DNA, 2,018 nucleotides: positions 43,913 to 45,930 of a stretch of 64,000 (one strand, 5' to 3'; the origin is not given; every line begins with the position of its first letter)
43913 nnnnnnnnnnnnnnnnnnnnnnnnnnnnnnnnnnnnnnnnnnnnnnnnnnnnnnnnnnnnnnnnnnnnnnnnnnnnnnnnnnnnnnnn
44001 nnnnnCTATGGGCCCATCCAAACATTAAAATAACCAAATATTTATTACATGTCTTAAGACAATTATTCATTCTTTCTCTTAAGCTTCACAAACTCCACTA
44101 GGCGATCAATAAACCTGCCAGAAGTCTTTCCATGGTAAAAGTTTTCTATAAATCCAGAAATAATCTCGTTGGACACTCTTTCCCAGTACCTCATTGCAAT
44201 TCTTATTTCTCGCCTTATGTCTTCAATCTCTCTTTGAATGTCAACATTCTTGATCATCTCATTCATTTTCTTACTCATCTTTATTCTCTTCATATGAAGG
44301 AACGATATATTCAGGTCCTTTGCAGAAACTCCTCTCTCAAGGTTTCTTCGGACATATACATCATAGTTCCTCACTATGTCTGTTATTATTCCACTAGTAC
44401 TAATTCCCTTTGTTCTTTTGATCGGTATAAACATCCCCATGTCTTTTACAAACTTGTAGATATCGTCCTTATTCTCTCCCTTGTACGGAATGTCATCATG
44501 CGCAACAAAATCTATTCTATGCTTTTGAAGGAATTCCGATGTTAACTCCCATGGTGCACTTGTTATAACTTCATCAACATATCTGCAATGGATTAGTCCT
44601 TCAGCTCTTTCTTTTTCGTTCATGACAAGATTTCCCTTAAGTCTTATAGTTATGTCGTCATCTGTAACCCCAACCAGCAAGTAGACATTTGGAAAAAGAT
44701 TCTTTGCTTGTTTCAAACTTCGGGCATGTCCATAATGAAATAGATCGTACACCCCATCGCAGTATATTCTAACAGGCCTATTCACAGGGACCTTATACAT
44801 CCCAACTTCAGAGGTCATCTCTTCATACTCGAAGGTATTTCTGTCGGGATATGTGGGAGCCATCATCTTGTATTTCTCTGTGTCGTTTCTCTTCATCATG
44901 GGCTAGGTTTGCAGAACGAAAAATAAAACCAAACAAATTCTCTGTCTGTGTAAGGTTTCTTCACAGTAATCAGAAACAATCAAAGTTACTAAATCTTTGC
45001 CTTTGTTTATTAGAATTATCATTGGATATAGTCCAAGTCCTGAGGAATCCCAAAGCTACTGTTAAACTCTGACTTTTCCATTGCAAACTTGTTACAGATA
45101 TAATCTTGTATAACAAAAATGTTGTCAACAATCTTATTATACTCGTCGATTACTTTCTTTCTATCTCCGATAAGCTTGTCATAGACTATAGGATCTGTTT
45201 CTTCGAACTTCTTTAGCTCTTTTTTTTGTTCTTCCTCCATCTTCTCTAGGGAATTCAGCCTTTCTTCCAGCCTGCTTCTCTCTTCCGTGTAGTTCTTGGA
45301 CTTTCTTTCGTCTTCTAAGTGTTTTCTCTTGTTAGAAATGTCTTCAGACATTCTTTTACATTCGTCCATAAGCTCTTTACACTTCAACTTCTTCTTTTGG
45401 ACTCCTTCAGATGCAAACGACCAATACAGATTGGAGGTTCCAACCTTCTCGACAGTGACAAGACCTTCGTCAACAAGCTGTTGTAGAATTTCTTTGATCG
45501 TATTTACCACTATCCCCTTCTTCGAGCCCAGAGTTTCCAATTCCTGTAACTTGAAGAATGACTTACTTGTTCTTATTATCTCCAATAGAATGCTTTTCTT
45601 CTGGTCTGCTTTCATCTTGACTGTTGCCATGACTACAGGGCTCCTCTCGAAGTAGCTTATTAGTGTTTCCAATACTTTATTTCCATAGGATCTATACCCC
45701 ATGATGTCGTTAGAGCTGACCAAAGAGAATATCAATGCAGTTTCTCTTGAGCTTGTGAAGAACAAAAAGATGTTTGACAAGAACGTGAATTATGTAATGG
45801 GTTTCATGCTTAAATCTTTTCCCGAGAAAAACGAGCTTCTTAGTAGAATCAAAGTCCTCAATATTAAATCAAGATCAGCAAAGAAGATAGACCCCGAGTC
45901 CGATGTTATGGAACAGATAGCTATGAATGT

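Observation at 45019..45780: Mnd1 meiotic recombination gene retained; its true start is not the ORF-track start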

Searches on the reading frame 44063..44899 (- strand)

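Call 4: search_protein_families(library=pfam, proteins=[window:44063-44899:-], max_evalue=0.01)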
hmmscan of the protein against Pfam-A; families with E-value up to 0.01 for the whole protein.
window:44063-44899:- (278 aa): 1 family
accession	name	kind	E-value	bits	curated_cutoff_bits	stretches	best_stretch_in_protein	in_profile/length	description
PF01467.32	CTP_transf_like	-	1.3e-26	93.9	21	1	46-172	1-131/133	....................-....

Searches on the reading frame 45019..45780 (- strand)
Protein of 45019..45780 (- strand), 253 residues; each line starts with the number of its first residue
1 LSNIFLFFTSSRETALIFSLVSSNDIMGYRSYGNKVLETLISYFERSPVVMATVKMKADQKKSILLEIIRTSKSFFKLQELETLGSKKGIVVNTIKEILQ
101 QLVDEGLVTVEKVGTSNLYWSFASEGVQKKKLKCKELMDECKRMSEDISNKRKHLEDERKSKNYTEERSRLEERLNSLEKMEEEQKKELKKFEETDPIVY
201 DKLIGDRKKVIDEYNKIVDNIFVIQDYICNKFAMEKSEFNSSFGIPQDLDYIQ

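Call 4: search_protein_families(library=pfam, proteins=[window:45019-45780:-], max_evalue=0.01)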
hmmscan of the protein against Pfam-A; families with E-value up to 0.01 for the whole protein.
window:45019-45780:- (253 aa): 5 families
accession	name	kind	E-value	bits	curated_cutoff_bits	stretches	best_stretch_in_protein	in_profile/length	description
PF03962.21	Mnd1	-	1.3e-24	86.7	23.5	1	65-123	1-60/60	Mnd1 HTH domain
PF18517.6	LZ3wCH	-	9.4e-14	51.6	26.1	1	202-252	5-55/55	Leucine zipper with capping helix domain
PF03965.22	Penicillinase_R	-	0.0016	19.2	22.6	1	66-141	9-83/115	Penicillinase repressor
PF22665.2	DUF6293_C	-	0.0051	17.7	27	1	52-117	19-86/101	DUF6293 C-terminal winged helix domain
PF10186.14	ATG14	-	0.0051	16.4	33.2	1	93-189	32-131/347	Vacuolar sorting 38 and autophagy-related subunit 14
